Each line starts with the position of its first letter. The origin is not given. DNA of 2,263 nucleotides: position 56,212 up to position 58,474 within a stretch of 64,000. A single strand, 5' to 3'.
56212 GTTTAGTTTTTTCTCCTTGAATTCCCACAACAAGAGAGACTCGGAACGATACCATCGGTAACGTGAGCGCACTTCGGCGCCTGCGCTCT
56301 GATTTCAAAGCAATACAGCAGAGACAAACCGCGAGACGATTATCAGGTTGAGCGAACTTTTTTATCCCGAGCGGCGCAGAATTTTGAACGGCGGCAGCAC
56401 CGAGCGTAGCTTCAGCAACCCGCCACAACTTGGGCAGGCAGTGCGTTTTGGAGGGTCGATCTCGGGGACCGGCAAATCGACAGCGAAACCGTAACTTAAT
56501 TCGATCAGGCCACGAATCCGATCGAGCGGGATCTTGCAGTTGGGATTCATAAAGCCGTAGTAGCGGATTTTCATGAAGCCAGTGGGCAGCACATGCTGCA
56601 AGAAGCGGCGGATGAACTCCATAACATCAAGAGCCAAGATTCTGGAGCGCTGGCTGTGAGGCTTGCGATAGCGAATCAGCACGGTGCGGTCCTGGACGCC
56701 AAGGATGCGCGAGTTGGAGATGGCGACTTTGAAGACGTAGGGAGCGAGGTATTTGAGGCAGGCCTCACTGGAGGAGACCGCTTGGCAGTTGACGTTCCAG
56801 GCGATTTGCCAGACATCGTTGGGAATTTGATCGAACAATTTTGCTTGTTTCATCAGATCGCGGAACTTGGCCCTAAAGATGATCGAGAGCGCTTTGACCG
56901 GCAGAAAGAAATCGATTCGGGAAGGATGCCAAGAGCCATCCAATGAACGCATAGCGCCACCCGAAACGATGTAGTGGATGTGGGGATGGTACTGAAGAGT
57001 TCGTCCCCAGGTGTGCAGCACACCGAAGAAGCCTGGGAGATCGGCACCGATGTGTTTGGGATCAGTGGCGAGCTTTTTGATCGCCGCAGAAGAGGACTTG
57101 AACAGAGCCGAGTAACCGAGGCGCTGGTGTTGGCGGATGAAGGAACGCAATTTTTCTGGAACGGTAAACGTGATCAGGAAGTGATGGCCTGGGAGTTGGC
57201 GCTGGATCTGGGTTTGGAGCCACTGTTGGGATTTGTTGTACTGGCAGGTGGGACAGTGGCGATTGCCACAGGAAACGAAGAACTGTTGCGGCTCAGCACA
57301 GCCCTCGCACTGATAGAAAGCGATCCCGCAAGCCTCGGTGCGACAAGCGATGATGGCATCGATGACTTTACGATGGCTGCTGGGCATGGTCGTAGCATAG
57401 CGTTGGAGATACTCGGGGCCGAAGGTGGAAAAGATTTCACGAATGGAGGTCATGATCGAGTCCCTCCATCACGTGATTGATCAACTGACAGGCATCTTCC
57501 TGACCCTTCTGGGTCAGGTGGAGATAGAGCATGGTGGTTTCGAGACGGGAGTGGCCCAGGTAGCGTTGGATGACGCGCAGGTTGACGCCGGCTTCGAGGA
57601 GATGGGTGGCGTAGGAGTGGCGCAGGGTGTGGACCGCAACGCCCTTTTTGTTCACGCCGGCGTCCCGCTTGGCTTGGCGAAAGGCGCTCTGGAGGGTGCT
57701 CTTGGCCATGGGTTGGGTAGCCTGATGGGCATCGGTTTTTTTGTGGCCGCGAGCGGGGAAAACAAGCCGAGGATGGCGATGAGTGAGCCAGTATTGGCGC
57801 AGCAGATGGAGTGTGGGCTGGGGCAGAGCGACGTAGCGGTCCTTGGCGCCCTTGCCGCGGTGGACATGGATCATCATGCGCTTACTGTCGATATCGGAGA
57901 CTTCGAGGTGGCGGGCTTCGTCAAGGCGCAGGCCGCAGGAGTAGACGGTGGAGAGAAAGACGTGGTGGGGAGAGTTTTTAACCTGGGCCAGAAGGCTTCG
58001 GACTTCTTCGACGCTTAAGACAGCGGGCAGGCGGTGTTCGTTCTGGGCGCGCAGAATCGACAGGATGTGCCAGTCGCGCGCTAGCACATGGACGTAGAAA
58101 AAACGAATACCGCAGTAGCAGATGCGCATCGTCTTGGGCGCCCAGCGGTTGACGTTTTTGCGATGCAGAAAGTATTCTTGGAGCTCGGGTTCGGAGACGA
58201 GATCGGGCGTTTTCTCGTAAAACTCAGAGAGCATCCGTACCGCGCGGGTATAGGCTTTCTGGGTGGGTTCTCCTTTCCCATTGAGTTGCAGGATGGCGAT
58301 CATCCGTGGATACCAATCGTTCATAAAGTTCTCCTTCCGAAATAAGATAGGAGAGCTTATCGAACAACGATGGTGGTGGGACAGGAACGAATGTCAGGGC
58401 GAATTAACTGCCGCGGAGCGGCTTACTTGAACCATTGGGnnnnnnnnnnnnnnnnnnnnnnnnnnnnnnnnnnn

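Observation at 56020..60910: Five attC-like sites delimit same-strand units: an integron-type cassette array with no IntI in view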

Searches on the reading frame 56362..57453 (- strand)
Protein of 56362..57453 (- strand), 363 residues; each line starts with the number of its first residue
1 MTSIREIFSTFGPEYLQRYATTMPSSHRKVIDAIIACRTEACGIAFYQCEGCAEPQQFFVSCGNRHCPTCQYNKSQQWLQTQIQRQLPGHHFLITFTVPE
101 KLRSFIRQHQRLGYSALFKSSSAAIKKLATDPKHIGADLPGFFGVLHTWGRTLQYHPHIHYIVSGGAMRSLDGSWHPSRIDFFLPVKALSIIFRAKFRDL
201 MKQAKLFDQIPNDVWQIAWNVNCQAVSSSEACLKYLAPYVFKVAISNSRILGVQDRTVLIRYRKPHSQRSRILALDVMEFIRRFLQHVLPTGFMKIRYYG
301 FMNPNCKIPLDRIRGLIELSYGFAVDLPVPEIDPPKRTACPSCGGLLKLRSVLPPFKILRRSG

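Call 7: search_protein_families(library=pfam, proteins=[window:56362-57453:-], max_evalue=0.01)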
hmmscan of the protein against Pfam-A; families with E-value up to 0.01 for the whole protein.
window:56362-57453:- (363 aa): 3 families
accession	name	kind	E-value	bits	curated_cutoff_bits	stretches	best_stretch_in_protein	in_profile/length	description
PF04986.18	Y2_Tnp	-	7.9e-55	186.1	20.9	1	141-305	1-178/183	Putative transposase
PF14319.11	Zn_Tnp_IS91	-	1.6e-26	92.6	26.3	1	7-98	1-90/90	Transposase zinc-binding domain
PF01446.23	Rep_1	-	0.00028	20.9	33.2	1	61-163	9-113/253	Replication protein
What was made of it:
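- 56362..57453 (-): IS91-family (Y2 HUH) transposase gene, 363 aa. Pfam Y2_Tnp and Zn_Tnp_IS91 (call 7).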

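Call 9: search_protein_families(library=ncbifam, proteins=[window:56362-57453:-], max_evalue=0.01)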
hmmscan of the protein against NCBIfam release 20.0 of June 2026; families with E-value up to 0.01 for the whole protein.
window:56362-57453:- (363 aa): 1 family
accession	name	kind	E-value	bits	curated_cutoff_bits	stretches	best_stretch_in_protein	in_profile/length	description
NF033538.2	transpos_IS91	equivalog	4e-108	361.6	125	1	4-314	2-319/356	IS91 family transposase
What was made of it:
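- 56362..57453 (-): NF033538 at 361.6 bits (cutoff 125; call 9).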

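Call 46: find_homologous_proteins(query=window:56362-57453:-, max_evalue=1e-50)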
Query window:56362-57453:- (363 aa): 7119 proteins with E <= 1e-50 among 8000 candidates; the best 120 are listed.
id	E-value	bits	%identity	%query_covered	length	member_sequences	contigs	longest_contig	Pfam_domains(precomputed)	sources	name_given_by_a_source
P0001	1.0e-239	813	94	100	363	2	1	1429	PF14319.12,PF04986.19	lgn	-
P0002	1.5e-239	812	94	100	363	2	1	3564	PF14319.12,PF04986.19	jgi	jgi:hypothetical protein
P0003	3.6e-239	811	94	100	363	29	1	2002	PF14319.12,PF04986.19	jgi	jgi:hypothetical protein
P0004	1.1e-233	793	92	100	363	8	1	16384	PF14319.12,PF04986.19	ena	-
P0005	2.0e-231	786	91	100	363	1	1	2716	PF14319.12,PF04986.19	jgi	jgi:Putative transposase/Transposase zinc-binding domain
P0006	7.0e-231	784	91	100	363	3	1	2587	PF14319.12,PF04986.19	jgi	jgi:hypothetical protein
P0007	6.2e-230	781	90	100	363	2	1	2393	PF14319.12,PF04986.19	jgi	jgi:hypothetical protein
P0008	1.5e-227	773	90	100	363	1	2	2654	PF14319.12,PF04986.19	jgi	jgi:hypothetical protein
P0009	1.8e-227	773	89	100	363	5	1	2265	PF14319.12,PF04986.19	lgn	-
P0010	5.1e-226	768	88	100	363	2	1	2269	PF14319.12,PF04986.19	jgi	-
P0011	3.2e-225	765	88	100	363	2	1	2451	PF14319.12,PF04986.19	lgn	-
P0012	3.4e-225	765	90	100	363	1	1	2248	PF14319.12,PF04986.19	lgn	-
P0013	7.3e-225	764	89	100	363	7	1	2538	PF14319.12,PF04986.19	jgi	jgi:hypothetical protein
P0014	6.9e-224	761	88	100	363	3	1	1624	PF14319.12,PF04986.19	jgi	jgi:hypothetical protein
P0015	1.3e-223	760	87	100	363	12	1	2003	PF14319.12,PF04986.19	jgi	jgi:hypothetical protein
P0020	1.6e-220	750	86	100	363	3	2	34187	PF14319.12,PF04986.19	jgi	jgi:hypothetical protein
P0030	9.2e-219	744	86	100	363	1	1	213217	PF14319.12,PF04986.19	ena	-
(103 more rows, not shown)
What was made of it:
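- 56362..57453 (-): 7,119 homologues at E<=1e-50, most of the listed ones on 1-4 kb contigs (call 46).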

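Call 47: find_encoding_contigs(protein=P0004, flank=5000, max_places=3)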
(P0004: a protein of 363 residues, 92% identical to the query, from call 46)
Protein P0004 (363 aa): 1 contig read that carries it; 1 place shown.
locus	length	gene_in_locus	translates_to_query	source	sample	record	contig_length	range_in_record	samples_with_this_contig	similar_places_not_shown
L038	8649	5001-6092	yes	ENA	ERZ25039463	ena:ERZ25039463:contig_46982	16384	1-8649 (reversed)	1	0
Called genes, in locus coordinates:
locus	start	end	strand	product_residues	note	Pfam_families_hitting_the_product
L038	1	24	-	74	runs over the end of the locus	PF04255:DUF433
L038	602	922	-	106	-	-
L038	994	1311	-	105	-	PF10387:DUF2442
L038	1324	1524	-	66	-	PF13711:DUF4160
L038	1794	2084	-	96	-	-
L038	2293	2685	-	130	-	PF00903:Glyoxalase, PF13669:Glyoxalase_4 (faint)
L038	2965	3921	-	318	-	PF09084:NMT1, PF13379:NMT1_2 (faint)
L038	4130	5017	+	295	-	PF13495:Phage_int_SAM_4, PF00589:Phage_integrase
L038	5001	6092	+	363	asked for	PF14319:Zn_Tnp_IS91, PF04986:Y2_Tnp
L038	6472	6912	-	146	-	-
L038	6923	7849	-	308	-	PF18728:HEPN_AbiV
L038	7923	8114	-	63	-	-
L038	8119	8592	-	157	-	-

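Call 48: find_encoding_contigs(protein=P0030, flank=5000, max_places=3)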
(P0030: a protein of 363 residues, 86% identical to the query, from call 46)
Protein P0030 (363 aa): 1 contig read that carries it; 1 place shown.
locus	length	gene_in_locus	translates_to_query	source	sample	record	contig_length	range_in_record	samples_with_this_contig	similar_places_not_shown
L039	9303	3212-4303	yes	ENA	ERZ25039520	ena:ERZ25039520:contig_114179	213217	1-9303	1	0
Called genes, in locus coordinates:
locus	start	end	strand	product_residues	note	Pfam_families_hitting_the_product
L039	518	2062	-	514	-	PF05598:DUF772, PF01609:DDE_Tnp_1, PF13751:DDE_Tnp_1_6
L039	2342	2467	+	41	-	-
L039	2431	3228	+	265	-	PF13495:Phage_int_SAM_4, PF00589:Phage_integrase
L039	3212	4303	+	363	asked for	PF14319:Zn_Tnp_IS91, PF04986:Y2_Tnp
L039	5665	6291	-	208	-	PF00589:Phage_integrase (weak)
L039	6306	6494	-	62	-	-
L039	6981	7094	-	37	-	-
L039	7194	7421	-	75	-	-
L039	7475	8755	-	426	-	PF00817:IMS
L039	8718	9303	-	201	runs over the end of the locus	-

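Call 49: find_encoding_contigs(protein=P0020, flank=5000, max_places=3)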
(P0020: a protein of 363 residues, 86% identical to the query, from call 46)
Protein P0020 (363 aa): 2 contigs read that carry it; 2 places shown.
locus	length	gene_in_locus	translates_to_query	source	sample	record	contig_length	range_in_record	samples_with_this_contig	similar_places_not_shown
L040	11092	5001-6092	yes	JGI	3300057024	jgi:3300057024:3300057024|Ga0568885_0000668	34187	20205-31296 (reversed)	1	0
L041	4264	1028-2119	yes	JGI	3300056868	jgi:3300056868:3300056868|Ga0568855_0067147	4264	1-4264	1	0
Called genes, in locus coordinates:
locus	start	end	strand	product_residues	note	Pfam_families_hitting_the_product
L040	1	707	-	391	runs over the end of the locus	PF14319:Zn_Tnp_IS91, PF04986:Y2_Tnp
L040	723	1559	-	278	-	PF13495:Phage_int_SAM_4, PF02899:Phage_int_SAM_1 (faint), PF00589:Phage_integrase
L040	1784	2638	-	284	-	PF00135:COesterase, PF20434:BD-FAE, PF07859:Abhydrolase_3, PF00326:Peptidase_S9 (weak)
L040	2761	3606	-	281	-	PF14267:DUF4357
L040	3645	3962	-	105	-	-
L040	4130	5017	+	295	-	PF13495:Phage_int_SAM_4, PF00589:Phage_integrase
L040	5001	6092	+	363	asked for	PF14319:Zn_Tnp_IS91, PF04986:Y2_Tnp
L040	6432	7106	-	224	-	-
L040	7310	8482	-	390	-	-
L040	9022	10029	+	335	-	PF13379:NMT1_2, PF09084:NMT1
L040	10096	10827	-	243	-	PF00378:ECH_1, PF16113:ECH_2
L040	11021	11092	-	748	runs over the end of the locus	PF01315:Ald_Xan_dh_C, PF02738:MoCoBD_1, PF20256:MoCoBD_2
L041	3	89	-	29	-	?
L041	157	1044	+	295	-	PF13495:Phage_int_SAM_4, PF00589:Phage_integrase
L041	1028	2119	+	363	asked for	PF14319:Zn_Tnp_IS91, PF04986:Y2_Tnp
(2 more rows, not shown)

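Call 73: search_protein_families(library=padloc, proteins=[window:56362-57453:-], max_evalue=0.001)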
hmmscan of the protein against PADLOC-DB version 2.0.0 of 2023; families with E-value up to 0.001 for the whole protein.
window:56362-57453:- (363 aa): 0 families

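Call 77: search_dna_similar(query=window:56362-57453:-, collection=plasmids, mode=protein, max_rows=12)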
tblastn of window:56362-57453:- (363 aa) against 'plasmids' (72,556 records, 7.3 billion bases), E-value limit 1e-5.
Records with a match: 3633; places in all: 6960; records where one place covers at least 80% of the query: 1206.
Best place of each record, by identity: <60% 3633.
By first word of the organism name: Escherichia 1531; Klebsiella 637; Piscirickettsia 217; Salmonella 176; Shigella 160; Serratia 88; Sinorhizobium 85; Pseudomonas 84; Rhizobium 67; Vibrio 63; and 103 more.
By predicted mobility (MOB-suite, as given by PLSDB): conjugative 2133; non-mobilizable 809; mobilizable 691.
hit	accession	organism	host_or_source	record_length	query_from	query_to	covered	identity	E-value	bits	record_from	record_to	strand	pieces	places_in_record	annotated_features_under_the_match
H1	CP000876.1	Herpetosiphon aurantiacus DSM 785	-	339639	1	353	97%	40.6%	2e-73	254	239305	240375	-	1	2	putative transposase | integrase family protein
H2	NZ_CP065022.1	Sinorhizobium meliloti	Medicago sativa subsp. varia (Martyn) ...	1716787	3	357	98%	36.2%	2e-57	208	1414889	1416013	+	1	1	none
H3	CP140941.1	Sinorhizobium meliloti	Medicago lupulina,whole organism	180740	3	357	98%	36.1%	8e-56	204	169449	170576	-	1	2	IS91 family transposase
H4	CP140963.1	Sinorhizobium meliloti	Medicago lupulina,whole organism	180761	3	357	98%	36.1%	8e-56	204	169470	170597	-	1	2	IS91 family transposase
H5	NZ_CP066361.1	Sinorhizobium meliloti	Medicago lupulina L.,nodules of ...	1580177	3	357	98%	36.1%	8e-56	204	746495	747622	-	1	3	none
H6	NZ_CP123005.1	Sinorhizobium meliloti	Medicago sativa,cell culture,nodules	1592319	3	357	98%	36.1%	8e-56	204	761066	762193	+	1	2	none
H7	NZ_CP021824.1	Sinorhizobium meliloti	Medicago truncatula,Single Cell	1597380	3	357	98%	36.1%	8e-56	204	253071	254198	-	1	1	none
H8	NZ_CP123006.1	Sinorhizobium meliloti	Medicago sativa,cell culture,nodules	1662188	3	357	98%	36.1%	8e-56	204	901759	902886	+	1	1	none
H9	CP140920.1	Sinorhizobium meliloti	Medicago lupulina,whole organism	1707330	3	357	98%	36.1%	8e-56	204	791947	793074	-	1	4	IS91 family transposase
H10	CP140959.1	Sinorhizobium meliloti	Medicago lupulina,whole organism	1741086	3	357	98%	36.1%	8e-56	204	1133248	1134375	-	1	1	IS91 family transposase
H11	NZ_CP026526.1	Sinorhizobium meliloti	Medicago sativa L. subsp. ambigua,Cell ...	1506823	3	357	98%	36.0%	6e-45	207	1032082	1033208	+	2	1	none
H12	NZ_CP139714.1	Sulfitobacter sp. OXR-159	Bacterial Culture,hydrothermal vent ...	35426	3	355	97%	36.1%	3e-59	213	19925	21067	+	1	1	IS91 family transposase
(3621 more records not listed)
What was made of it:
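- Closest known: IS91-family insertion sequences with an upstream tyrosine-recombinase ORF. Different: The nearest plasmid-borne relative is only 40% identical (call 77).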

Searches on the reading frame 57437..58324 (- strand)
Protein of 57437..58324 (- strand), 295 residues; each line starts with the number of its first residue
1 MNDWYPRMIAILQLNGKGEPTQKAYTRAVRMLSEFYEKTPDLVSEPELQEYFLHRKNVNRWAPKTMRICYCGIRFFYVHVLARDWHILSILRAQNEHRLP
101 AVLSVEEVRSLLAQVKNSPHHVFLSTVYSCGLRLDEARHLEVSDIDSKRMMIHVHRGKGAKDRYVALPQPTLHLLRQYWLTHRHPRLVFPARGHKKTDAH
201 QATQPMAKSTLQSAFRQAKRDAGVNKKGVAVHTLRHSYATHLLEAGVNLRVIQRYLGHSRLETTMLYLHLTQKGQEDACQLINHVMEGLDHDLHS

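Call 7: search_protein_families(library=pfam, proteins=[window:57437-58324:-], max_evalue=0.01)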
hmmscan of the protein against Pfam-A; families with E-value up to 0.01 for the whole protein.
window:57437-58324:- (295 aa): 2 families
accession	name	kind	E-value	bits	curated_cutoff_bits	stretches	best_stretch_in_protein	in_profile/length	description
PF00589.27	Phage_integrase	-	2.5e-35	122.2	27.1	1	102-272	2-170/172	Phage integrase family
PF13495.12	Phage_int_SAM_4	-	9.6e-19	68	27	1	7-86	4-84/85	Phage integrase, N-terminal SAM-like domain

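Call 9: search_protein_families(library=ncbifam, proteins=[window:57437-58324:-], max_evalue=0.01)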
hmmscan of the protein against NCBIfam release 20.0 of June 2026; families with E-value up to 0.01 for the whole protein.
window:57437-58324:- (295 aa): 12 families
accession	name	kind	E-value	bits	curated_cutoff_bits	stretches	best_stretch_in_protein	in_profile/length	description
NF040815.2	recomb_XerA_Arch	equivalog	1.5e-50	172.2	220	1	10-273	5-257/263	site-specific tyrosine recombinase/integron integrase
TIGR02249.1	integrase_gron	subfamily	1.8e-49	168.8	265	2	19-178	16-176/315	integron integrase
TIGR02225.1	recomb_XerD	equivalog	2.2e-42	145.3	329.6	1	15-273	11-277/290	site-specific tyrosine recombinase XerD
NF001399.0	PRK00283.1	subfamily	4.3e-41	141.1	279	1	16-273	21-286/300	tyrosine recombinase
TIGR02224.1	recomb_XerC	equivalog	6.2e-40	137.4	335.15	1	18-273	14-280/295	tyrosine recombinase XerC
NF002331.0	PRK01287.1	subfamily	3.5e-33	115.1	371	1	91-270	129-312/365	site-specific tyrosine recombinase XerC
NF011946.0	PRK15417.1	equivalog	6e-32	111.1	435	2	21-177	33-190/337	integron integrase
NF003462.0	PRK05084.1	equivalog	4.7e-20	71.6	267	1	124-282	201-356/360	tyrosine recombinase XerS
NF007370.0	PRK09870.1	subfamily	2.4e-11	43.7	221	1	100-267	10-176/200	tyrosine-type DNA invertase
NF040693.1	recomb_GmtY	equivalog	6.9e-08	32.1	340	1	200-273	360-435/441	gamma-mobile-trio recombinase GmtY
NF007371.0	PRK09871.1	subfamily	2.5e-07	30.4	222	1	124-267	32-171/198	tyrosine-type DNA invertase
NF047926.1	integrase_GmtZ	equivalog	0.0015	16.6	600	1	230-274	429-474/784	gamma-mobile-trio integrase GmtZ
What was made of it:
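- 57437..58324 (-): Xer/IntI-like tyrosine recombinase gene, 295 aa. It overlaps tnp by 17 nt and is not an IntI. TIGR02249 at 168.8 bits, below the cutoff of 265, matched in two stretches (call 9).
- On Integron integrase IntI (for ORF 57437-58324): 168.8 bits against a cutoff of 265, matched in two stretches (call 9).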

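Call 73: search_protein_families(library=padloc, proteins=[window:57437-58324:-], max_evalue=0.001)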
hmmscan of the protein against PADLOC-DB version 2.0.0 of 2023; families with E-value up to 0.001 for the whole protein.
window:57437-58324:- (295 aa): 0 families
